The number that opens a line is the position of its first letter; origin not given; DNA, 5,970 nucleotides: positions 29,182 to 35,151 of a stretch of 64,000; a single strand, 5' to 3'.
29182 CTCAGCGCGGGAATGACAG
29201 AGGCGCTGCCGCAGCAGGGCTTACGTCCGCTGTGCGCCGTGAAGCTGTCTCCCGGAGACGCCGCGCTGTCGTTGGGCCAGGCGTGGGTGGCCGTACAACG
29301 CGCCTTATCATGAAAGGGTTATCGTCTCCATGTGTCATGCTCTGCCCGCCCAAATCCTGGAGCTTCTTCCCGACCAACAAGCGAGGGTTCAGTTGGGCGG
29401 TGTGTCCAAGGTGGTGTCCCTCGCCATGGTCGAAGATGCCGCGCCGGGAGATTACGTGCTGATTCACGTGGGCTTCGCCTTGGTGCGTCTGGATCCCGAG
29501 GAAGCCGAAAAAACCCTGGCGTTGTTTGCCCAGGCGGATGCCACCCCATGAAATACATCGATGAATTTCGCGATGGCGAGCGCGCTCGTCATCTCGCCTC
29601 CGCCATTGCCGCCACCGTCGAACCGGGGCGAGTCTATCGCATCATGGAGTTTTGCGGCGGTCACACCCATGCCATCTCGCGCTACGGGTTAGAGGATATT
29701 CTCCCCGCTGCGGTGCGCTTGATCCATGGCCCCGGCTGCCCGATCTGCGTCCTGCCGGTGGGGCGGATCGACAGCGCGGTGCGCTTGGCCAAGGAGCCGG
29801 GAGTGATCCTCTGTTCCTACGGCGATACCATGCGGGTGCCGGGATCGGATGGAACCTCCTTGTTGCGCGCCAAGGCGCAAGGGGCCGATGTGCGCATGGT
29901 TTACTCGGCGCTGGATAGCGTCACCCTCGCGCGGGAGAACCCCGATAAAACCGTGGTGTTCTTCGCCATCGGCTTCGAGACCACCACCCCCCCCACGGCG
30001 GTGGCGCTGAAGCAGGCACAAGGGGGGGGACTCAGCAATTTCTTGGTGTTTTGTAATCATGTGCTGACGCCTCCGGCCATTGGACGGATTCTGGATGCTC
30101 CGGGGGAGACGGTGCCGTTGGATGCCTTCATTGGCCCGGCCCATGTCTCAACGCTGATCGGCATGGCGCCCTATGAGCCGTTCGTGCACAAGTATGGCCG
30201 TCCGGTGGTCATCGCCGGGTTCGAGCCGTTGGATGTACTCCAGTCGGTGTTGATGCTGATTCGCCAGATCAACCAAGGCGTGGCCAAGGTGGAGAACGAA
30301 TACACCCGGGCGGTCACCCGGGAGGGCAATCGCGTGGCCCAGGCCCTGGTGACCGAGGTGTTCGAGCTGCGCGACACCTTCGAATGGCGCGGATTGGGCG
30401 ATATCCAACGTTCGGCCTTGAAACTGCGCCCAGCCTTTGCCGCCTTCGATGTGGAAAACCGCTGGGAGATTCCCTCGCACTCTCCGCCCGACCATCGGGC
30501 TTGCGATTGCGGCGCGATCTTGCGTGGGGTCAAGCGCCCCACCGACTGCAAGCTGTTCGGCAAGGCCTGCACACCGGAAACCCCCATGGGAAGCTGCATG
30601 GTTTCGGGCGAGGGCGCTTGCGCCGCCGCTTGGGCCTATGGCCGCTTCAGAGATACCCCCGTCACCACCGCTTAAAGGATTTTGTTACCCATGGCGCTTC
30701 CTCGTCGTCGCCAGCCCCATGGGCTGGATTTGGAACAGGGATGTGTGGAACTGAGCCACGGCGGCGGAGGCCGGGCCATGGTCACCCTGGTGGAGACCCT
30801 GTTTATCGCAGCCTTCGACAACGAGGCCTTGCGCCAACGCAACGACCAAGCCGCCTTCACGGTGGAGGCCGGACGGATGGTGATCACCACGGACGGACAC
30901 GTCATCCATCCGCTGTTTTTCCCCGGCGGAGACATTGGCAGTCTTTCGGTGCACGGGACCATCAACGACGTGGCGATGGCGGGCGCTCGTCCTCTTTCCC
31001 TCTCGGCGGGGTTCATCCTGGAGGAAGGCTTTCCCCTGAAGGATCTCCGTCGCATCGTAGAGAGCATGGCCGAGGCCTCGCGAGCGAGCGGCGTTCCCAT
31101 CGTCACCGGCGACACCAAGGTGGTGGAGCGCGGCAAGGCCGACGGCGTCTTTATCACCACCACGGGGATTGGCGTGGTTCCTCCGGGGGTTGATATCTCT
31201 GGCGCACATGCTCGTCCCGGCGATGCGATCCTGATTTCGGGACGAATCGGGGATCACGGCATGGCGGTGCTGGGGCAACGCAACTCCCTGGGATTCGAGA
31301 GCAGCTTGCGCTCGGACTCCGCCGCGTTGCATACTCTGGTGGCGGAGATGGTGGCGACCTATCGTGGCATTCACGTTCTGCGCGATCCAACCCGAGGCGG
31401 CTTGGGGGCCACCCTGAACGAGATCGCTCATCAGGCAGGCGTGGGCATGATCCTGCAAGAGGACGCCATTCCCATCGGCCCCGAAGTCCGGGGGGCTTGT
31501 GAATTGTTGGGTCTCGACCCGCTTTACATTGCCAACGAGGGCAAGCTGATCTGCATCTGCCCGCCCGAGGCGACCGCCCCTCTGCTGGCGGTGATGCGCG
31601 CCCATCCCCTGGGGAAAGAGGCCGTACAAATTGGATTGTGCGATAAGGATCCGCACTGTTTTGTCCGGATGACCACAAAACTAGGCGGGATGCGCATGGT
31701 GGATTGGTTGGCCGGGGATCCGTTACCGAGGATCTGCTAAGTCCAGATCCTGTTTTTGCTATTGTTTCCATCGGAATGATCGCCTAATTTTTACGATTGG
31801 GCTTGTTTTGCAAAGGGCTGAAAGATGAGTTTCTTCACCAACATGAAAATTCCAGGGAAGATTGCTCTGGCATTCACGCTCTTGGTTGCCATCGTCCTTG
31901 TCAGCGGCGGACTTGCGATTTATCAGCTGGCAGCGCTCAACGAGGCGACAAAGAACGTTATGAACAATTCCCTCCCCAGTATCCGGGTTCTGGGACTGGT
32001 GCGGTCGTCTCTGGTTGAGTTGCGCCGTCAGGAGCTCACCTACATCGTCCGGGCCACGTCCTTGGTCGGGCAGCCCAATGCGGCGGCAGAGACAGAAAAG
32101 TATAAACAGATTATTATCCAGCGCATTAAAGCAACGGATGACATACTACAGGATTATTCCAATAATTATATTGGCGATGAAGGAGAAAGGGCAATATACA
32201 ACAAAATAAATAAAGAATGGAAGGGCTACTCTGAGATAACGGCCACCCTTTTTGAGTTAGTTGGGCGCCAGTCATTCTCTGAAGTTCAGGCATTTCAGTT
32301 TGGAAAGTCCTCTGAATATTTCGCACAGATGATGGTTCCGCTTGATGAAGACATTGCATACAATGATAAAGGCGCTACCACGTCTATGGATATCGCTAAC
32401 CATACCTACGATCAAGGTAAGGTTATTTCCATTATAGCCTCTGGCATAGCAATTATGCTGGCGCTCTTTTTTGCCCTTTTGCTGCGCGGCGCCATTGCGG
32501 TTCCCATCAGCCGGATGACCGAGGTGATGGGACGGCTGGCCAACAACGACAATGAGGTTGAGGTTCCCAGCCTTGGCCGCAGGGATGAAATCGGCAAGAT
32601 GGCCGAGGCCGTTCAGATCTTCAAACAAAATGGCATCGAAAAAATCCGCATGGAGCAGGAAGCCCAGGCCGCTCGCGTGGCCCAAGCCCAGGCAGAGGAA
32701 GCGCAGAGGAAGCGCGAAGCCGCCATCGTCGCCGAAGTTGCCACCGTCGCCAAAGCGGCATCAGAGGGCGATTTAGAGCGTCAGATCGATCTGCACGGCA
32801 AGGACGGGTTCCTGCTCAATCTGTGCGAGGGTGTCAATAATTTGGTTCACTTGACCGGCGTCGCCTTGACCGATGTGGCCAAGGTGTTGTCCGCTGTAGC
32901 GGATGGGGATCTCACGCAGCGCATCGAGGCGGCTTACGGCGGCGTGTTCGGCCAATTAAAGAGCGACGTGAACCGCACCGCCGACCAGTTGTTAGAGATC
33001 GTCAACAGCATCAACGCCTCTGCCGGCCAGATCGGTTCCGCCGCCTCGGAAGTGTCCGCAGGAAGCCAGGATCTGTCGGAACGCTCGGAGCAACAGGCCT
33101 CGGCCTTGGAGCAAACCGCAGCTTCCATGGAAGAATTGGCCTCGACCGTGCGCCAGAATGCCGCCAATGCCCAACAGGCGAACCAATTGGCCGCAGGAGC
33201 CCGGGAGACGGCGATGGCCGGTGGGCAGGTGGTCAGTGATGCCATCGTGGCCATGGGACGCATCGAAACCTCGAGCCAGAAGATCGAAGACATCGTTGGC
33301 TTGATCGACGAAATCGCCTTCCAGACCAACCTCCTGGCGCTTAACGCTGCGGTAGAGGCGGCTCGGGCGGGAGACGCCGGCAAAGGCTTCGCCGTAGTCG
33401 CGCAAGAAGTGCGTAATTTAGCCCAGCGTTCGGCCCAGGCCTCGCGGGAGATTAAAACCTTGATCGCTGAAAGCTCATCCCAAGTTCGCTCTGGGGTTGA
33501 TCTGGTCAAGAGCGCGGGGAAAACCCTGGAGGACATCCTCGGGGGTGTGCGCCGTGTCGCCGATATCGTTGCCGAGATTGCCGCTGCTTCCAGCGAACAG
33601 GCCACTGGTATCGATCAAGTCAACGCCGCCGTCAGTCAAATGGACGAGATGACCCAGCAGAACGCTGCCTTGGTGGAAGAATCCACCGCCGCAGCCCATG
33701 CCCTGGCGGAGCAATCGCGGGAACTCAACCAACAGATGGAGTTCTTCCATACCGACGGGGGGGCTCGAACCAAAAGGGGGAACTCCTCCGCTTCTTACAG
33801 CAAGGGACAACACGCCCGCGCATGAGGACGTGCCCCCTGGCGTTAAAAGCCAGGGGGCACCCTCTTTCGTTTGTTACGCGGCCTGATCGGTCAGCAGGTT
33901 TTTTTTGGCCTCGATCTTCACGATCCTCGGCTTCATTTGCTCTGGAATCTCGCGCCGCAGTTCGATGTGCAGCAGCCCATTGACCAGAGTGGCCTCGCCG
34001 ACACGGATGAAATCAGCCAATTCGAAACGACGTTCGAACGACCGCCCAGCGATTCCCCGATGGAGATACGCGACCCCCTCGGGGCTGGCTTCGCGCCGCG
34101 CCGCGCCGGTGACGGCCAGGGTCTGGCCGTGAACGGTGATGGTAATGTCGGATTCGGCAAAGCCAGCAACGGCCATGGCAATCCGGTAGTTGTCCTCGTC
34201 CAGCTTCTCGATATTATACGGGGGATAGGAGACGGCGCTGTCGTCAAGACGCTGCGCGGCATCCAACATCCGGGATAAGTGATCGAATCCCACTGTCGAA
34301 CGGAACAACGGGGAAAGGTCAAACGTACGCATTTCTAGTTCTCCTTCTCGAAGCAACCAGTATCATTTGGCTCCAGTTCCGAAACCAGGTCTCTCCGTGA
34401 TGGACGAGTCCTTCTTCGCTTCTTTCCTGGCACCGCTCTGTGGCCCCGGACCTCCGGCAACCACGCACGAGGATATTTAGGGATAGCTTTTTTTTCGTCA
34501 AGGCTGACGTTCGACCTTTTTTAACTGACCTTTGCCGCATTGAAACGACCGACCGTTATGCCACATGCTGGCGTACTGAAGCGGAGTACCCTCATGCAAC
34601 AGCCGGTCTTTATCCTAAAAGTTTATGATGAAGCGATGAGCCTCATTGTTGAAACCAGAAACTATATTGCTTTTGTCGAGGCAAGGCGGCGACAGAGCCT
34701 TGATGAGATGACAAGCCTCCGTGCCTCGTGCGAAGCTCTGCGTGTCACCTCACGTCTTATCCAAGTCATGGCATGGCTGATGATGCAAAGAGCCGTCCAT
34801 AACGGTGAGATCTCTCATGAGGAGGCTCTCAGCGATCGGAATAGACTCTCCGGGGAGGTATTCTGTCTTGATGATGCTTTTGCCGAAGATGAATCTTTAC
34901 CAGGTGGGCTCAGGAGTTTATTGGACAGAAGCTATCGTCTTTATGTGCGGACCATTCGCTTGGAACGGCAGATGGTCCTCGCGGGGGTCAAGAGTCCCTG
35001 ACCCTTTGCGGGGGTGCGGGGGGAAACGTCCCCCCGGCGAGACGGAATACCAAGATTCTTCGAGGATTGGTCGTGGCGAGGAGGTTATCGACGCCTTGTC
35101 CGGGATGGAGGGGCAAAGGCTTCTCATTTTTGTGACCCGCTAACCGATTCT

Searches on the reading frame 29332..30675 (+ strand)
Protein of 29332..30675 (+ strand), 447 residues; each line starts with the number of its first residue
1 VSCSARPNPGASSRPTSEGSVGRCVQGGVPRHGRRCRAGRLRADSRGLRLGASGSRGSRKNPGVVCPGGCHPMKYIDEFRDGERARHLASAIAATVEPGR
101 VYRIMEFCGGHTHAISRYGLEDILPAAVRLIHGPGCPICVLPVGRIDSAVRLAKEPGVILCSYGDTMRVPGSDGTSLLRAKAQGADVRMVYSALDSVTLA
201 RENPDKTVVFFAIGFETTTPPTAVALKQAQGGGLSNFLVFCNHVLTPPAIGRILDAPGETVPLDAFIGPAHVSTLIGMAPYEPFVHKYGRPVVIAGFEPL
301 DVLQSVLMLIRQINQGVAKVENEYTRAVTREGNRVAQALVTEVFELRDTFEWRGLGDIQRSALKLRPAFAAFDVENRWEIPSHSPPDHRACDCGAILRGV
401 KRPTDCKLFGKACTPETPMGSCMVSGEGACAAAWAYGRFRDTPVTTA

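Call 23: search_protein_families(library=pfam, proteins=[window:29332-30675:+], max_evalue=0.001)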
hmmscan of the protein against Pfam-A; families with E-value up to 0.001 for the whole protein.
window:29332-30675:+ (447 aa): 1 family
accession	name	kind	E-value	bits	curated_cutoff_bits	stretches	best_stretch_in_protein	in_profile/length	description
PF01924.21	HypD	-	1.1e-150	502.1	25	1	85-437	3-351/351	Hydrogenase formation hypA family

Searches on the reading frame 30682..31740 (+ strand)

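Call 23: search_protein_families(library=pfam, proteins=[window:30682-31740:+], max_evalue=0.001)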
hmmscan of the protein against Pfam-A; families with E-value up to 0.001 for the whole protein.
window:30682-31740:+ (352 aa): 2 families
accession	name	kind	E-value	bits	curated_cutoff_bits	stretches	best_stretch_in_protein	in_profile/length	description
PF02769.27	AIRS_C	-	8.1e-25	88.2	23.1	1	178-328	1-153/156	AIR synthase related protein, C-terminal domain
PF00586.29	AIRS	-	1.2e-23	84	24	1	55-166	3-112/112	AIR synthase related protein, N-terminal domain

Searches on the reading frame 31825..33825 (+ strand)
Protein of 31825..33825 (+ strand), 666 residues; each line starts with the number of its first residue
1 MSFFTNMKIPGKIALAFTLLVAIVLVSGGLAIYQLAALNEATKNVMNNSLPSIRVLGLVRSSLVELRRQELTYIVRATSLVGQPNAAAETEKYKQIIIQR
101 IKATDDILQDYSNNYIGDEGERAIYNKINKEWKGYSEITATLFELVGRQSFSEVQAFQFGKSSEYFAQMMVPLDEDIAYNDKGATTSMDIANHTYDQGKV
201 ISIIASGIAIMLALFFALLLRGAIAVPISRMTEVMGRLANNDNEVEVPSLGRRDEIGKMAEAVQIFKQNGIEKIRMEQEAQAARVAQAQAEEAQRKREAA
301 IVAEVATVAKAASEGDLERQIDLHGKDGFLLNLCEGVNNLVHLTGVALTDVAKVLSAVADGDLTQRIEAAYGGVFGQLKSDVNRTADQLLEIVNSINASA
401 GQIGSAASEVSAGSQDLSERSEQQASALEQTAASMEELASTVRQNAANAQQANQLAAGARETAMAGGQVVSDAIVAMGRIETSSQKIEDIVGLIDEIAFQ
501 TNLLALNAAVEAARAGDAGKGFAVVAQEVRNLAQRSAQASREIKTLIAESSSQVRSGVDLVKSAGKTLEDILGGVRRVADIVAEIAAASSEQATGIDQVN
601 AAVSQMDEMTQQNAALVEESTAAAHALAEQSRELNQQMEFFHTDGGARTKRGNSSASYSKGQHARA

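Call 23: search_protein_families(library=pfam, proteins=[window:31825-33825:+], max_evalue=0.001)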
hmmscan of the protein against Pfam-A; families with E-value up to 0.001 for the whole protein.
window:31825-33825:+ (666 aa): 5 families
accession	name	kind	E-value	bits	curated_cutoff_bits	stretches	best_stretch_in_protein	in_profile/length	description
PF00015.26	MCPsignal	-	5.1e-53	179.9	34.6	1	454-610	2-172/172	Methyl-accepting chemotaxis protein (MCP) signalling domain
PF12729.13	4HB_MCP_1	-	4.9e-22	78.8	27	1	6-195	1-181/181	Four helix bundle sensory module for signal transduction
PF00672.30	HAMP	-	1.8e-14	54.2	25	1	219-268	1-49/53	HAMP domain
PF18947.5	HAMP_2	-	8.1e-09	35.8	24.3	1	333-387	9-63/67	HAMP domain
PF02203.21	TarH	-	1.4e-06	28.8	25.2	1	3-157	1-150/177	Tar ligand binding domain homologue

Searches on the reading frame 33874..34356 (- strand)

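Call 23: search_protein_families(library=pfam, proteins=[window:33874-34356:-], max_evalue=0.001)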
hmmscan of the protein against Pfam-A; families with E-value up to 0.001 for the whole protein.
window:33874-34356:- (160 aa): 1 family
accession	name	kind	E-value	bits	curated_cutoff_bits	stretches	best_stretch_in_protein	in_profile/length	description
PF00011.27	HSP20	-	5.4e-16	59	20.8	1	51-148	3-101/102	Hsp20/alpha crystallin family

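Call 71: search_protein_families(library=padloc, proteins=[window:33874-34356:-], max_evalue=0.001)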
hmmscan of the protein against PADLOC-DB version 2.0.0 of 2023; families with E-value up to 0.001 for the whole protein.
window:33874-34356:- (160 aa): 0 families

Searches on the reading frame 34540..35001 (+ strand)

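Call 23: search_protein_families(library=pfam, proteins=[window:34540-35001:+], max_evalue=0.001)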
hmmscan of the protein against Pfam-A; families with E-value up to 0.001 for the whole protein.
window:34540-35001:+ (153 aa): 1 family
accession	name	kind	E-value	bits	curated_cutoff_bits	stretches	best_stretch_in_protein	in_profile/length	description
PF07323.17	DUF1465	-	9.9e-30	103.9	25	1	25-147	10-131/153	Protein of unknown function (DUF1465)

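Call 71: search_protein_families(library=padloc, proteins=[window:34540-35001:+], max_evalue=0.001)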
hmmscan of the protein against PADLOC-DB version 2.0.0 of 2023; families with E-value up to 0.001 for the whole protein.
window:34540-35001:+ (153 aa): 0 families
